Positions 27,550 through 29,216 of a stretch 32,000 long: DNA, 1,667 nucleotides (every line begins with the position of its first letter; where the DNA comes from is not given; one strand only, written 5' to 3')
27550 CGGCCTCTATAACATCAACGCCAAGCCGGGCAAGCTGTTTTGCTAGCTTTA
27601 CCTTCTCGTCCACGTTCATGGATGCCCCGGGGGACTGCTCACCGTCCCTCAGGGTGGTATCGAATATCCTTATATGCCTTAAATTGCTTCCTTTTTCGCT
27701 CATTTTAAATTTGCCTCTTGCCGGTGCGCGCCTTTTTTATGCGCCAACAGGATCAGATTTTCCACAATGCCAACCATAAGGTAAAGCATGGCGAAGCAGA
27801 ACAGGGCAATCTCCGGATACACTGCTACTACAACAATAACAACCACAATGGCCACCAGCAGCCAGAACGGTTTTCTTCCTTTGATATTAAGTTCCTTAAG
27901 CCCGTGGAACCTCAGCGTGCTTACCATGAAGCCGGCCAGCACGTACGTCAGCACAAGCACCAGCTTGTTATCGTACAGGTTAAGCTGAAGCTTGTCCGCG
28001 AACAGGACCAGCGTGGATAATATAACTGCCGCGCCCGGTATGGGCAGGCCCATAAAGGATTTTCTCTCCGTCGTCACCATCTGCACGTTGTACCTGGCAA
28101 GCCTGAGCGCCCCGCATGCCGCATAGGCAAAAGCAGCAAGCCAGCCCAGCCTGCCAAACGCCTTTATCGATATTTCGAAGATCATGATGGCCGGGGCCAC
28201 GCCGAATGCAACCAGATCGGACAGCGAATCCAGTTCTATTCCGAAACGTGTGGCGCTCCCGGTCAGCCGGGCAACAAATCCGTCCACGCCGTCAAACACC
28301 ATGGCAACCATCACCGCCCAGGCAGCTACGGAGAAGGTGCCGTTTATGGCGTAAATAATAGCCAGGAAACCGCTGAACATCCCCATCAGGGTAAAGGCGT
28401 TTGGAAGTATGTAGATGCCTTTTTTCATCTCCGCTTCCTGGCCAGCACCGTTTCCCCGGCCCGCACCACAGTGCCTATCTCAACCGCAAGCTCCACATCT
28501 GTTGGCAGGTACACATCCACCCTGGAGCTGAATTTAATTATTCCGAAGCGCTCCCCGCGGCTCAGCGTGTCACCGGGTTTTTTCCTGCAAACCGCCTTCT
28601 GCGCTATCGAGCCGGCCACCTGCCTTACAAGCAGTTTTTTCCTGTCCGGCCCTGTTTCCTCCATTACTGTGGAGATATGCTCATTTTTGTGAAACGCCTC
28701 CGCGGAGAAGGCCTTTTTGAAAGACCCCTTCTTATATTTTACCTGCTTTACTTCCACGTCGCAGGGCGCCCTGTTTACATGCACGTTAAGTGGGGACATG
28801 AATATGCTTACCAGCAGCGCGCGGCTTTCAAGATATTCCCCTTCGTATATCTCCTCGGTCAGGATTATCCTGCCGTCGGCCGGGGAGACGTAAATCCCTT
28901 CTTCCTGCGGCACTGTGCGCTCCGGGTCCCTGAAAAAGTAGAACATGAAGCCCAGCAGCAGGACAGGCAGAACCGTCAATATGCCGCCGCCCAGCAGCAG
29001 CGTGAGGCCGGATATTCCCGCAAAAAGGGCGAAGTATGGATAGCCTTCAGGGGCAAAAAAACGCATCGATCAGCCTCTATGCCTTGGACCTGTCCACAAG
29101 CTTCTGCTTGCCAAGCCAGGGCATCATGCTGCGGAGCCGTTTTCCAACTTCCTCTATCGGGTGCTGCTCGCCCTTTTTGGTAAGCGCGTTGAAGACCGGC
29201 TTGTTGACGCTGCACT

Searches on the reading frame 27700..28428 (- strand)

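Call 35: search_protein_families(library=pfam, proteins=[window:27700-28428:-], max_evalue=0.001)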
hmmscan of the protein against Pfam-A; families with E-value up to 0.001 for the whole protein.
window:27700-28428:- (242 aa): 1 family
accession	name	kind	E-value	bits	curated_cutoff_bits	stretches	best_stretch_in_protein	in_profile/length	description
PF01066.26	CDP-OH_P_transf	-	4.4e-19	69.8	22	1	7-156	2-138/152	CDP-alcohol phosphatidyltransferase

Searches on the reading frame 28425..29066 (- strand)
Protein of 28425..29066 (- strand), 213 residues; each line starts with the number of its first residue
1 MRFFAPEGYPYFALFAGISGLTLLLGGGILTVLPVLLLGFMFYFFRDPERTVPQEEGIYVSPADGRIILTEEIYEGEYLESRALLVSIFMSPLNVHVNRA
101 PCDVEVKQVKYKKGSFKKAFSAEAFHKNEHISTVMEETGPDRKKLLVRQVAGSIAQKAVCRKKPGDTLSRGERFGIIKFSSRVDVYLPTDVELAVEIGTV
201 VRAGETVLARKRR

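Call 35: search_protein_families(library=pfam, proteins=[window:28425-29066:-], max_evalue=0.001)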
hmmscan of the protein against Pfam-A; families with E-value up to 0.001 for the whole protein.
window:28425-29066:- (213 aa): 1 family
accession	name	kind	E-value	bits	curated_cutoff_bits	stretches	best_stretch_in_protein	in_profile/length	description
PF02666.20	PS_Dcarbxylase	-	3.8e-41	141.4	22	1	39-208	3-197/198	Phosphatidylserine decarboxylase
